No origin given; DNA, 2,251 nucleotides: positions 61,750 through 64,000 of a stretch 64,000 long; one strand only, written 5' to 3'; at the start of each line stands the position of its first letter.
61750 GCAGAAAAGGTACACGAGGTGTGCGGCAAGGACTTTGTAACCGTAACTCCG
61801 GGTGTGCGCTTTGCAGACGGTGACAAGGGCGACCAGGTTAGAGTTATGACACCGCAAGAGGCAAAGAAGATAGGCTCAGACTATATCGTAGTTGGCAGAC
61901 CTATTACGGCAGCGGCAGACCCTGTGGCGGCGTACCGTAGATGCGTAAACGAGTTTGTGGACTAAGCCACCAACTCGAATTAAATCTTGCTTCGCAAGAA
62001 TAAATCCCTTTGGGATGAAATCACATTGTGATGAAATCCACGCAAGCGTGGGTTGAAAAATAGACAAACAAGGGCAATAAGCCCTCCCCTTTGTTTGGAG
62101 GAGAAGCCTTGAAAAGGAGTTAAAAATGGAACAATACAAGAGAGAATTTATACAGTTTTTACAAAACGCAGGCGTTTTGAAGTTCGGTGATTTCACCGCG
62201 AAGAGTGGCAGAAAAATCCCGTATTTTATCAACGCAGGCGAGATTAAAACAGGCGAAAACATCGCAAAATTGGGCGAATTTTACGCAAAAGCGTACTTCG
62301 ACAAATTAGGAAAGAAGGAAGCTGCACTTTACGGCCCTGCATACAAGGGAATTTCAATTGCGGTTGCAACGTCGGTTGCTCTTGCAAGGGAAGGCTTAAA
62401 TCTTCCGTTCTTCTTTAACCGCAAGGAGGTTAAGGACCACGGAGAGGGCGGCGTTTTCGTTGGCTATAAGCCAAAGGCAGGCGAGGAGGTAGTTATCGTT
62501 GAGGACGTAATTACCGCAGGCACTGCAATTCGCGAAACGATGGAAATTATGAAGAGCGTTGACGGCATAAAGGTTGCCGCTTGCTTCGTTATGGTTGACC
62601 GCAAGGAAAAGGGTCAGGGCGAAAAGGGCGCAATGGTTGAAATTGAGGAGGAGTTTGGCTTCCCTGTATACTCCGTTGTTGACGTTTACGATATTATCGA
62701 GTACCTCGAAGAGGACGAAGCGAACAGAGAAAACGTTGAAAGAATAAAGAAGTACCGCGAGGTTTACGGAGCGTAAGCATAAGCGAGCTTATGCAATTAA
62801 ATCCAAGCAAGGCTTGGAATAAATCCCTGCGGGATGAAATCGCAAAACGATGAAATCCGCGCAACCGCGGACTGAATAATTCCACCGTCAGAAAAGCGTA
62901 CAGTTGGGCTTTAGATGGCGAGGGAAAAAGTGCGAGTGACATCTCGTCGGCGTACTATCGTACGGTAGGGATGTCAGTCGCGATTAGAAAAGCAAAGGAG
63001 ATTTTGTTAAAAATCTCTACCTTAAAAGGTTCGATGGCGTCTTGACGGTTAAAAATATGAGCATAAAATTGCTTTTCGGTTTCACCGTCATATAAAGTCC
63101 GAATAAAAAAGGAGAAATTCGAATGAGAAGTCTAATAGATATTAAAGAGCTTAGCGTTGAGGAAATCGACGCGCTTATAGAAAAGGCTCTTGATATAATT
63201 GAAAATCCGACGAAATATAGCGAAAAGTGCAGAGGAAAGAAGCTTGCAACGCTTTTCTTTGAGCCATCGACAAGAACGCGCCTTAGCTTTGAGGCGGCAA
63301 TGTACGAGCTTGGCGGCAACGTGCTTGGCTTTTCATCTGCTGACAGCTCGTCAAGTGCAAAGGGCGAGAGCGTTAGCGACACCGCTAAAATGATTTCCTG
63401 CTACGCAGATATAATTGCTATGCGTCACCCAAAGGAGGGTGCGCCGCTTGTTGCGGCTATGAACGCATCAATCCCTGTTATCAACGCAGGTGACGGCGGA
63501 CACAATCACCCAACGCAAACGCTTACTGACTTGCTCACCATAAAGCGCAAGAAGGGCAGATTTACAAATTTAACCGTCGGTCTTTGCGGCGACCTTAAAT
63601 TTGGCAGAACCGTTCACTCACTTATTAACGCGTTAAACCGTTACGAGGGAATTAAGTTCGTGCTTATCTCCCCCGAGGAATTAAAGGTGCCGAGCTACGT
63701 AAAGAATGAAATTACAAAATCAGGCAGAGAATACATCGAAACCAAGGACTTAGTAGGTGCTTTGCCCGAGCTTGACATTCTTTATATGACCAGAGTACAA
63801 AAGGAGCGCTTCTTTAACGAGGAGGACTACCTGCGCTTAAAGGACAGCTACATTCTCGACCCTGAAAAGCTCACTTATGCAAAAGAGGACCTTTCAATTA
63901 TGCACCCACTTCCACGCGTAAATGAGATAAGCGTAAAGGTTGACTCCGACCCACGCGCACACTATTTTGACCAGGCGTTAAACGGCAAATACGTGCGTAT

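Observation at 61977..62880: Two paralogous hairpin/linker elements after pyrF and pyrE: same linker order, different hairpins, one clean compensatory stem change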

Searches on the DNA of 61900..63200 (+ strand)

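Call 6: search_rna_families(source=window, start=61900, end=63200, threshold=evalue, max_evalue=10)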
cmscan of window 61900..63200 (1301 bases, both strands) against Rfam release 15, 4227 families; matches with E-value up to 10: 4.
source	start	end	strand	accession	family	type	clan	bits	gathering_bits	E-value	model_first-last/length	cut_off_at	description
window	61977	62042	+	RF01706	Gut-1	Gene; sRNA;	-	29.3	50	0.0024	1-77/77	no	Gut-1 RNA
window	62794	62861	+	RF01706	Gut-1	Gene; sRNA;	-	27.4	50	0.0073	1-77/77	no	Gut-1 RNA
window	62949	62982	-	RF01380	HIV-1_SD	Cis-reg;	-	17.4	30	2.6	1-19/19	no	Human immunodeficiency virus type 1 major splice donor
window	62209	62268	-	RF00505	RydC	Gene; sRNA;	-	16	48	8.1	1-64/64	no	RydC RNA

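Call 9: search_rna_families(source=window, start=61940, end=62920, threshold=evalue, max_evalue=1, show_alignments=2)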
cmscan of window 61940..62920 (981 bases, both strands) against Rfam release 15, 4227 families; matches with E-value up to 1: 2.
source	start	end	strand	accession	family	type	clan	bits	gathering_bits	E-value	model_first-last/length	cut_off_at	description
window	61977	62042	+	RF01706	Gut-1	Gene; sRNA;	-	29.3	50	0.0018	1-77/77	no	Gut-1 RNA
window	62794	62861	+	RF01706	Gut-1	Gene; sRNA;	-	27.4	50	0.0055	1-77/77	no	Gut-1 RNA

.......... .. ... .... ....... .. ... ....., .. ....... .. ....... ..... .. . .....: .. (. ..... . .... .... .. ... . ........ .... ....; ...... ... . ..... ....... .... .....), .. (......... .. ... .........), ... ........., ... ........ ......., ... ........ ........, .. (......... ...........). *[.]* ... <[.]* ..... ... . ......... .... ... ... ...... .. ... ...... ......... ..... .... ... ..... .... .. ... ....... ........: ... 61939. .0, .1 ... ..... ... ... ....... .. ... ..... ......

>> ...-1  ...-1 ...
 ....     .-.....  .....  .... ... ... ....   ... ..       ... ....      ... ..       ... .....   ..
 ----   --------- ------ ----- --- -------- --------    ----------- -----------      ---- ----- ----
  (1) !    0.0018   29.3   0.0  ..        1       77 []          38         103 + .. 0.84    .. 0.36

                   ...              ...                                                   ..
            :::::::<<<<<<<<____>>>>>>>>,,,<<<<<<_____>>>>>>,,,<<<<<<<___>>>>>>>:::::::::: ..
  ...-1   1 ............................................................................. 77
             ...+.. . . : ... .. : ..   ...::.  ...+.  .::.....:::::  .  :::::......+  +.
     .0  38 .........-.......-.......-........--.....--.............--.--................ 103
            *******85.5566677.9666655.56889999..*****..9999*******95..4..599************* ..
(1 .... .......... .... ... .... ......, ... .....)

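Call 49: search_rna_families(sources=[L121, L123, L126, L129, L138, L144, L151, L323, L325, L326], threshold=evalue, max_evalue=0.01)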
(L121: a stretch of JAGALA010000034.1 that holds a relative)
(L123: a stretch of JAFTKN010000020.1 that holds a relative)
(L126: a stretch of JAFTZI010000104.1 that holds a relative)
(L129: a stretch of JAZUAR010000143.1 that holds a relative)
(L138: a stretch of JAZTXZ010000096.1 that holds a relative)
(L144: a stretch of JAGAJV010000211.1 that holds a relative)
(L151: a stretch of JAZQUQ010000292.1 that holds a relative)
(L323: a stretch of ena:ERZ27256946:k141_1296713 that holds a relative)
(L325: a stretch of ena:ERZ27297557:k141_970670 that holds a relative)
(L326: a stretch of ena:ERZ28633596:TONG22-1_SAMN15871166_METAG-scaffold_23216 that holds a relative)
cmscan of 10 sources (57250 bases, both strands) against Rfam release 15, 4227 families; matches with E-value up to 0.01: 8.
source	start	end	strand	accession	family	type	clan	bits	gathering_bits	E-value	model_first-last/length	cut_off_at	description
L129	182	257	+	RF01706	Gut-1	Gene; sRNA;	-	59.9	50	2e-09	1-77/77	no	Gut-1 RNA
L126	3229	3304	+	RF01706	Gut-1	Gene; sRNA;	-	56.4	50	1.5e-08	1-77/77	no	Gut-1 RNA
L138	3852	3927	+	RF01706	Gut-1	Gene; sRNA;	-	56.2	50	1.7e-08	1-77/77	no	Gut-1 RNA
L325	7650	7731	+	RF01706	Gut-1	Gene; sRNA;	-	55.2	50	3e-08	1-77/77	no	Gut-1 RNA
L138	6024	6089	-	RF04258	mir-994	Gene; miRNA;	-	40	93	8.7e-05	1-81/81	no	mir-994 microRNA precursor family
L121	1337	1411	+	RF01706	Gut-1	Gene; sRNA;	-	38.3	50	0.00058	1-77/77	no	Gut-1 RNA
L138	6013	6099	-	RF00764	mir-191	Gene; miRNA;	-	35.5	54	0.00041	1-91/91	no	mir-191 microRNA precursor family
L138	6014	6100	+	RF00764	mir-191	Gene; miRNA;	-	33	54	0.002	1-91/91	no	mir-191 microRNA precursor family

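Call 52: build_rna_model(alignment_id=A3, structure=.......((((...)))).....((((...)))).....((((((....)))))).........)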
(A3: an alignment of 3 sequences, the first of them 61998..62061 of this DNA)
Model R1 built from alignment A3 (3 sequences, 64 columns); structure: as given.
model positions 64; base pairs 14; branch points 2; effective number of sequences 1.71; information 0.876 bits per position. Calibrated on 0.2 Mb of random sequence (short: E-values are rough).
structure used (alignment columns):
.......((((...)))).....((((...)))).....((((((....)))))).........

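Call 54: search_with_rna_model(model_id=R1, sources=[window, L121, L122, L123, L124, L125, L126, L127, L128, L129, L130, L131, L134, L136, L138, L139, L140, L144, L147, L148, L149, L151, L172, L176, L189, L321, L322, L323, L324, L325, L326, L327, L328, L329, L330, L331], max_evalue=10, show_alignments=0)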
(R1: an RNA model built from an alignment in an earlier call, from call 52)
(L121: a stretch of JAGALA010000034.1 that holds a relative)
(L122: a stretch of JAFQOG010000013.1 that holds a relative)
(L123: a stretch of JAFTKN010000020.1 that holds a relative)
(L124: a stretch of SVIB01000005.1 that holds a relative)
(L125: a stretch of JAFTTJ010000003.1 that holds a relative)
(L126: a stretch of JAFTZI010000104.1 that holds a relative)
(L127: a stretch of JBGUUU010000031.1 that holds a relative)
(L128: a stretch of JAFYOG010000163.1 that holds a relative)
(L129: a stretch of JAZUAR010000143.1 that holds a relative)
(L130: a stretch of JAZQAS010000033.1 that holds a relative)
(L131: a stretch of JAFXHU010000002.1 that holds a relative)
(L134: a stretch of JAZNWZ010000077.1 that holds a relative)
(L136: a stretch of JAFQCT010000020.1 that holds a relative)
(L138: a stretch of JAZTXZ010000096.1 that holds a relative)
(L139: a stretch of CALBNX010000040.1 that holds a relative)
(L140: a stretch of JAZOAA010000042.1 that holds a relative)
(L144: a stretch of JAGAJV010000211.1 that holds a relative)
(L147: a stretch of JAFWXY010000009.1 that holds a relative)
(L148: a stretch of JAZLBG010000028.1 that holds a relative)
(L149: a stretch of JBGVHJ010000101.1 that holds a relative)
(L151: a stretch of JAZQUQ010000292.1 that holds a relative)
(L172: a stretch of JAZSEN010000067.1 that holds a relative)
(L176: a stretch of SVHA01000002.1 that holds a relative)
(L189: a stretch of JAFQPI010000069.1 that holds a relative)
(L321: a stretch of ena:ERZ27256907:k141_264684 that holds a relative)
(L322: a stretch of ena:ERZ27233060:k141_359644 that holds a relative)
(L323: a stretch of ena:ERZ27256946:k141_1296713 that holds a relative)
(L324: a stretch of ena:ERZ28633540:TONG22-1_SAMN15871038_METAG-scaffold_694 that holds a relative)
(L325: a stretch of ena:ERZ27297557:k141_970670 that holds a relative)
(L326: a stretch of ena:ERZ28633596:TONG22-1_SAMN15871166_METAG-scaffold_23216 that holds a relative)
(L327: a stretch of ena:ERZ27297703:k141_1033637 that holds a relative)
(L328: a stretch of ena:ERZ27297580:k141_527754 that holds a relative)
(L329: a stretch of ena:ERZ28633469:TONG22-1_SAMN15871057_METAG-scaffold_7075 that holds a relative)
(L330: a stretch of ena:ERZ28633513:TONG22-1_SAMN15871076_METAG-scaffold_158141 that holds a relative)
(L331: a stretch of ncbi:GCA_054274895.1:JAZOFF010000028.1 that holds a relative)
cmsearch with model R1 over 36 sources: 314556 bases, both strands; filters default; matches with E-value up to 10: 17.
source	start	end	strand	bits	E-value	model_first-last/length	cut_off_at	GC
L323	290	353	+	96.4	5.1e-23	1-64/64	no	0.39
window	61998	62061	+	95.7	8e-23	1-64/64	no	0.39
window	62817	62880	+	90.7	1.8e-21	1-64/64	no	0.47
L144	263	328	+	22.1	0.015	1-64/64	no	0.33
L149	8083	8149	+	20.4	0.045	1-64/64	no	0.39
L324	7274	7346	-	18.3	0.17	1-64/64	no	0.38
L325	2541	2613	-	18.3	0.17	1-64/64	no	0.38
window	28409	28462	+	18.2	0.18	1-64/64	no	0.22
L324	9806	9891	-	17.4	0.29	1-64/64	no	0.42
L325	5073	5158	-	17.4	0.29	1-64/64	no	0.42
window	19989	20050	-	15.8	0.83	1-64/64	no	0.4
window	59495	59560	-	15.7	0.86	1-64/64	no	0.36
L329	2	88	-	14.9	1.5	1-64/64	no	0.36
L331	2755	2824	+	14.6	1.8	1-64/64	no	0.4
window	31879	31961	-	14.1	2.4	1-64/64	no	0.36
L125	3879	3935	+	12.3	7.8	1-64/64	no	0.37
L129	171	232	+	12.1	8.9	1-64/64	no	0.48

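Call 72: search_dna_similar(query=window:61966-62066:+, collection=phages, mode=distant, max_evalue=0.01, max_rows=10)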
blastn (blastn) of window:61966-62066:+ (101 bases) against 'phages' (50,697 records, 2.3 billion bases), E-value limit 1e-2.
No match.

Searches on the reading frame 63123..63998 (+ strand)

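Call 62: search_protein_families(library=pfam, proteins=[window:63123-63998:+], max_evalue=0.00001)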
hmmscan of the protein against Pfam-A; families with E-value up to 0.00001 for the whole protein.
window:63123-63998:+ (292 aa): 2 families
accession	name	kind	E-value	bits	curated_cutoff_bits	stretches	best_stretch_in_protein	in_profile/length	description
PF02729.26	OTCace_N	-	1.8e-48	164.8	29.9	1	2-141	1-147/148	Aspartate/ornithine carbamoyltransferase, carbamoyl-P binding domain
PF00185.30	OTCace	-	7e-26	91.6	29.4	1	149-292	2-150/157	Aspartate/ornithine carbamoyltransferase, Asp/Orn binding domain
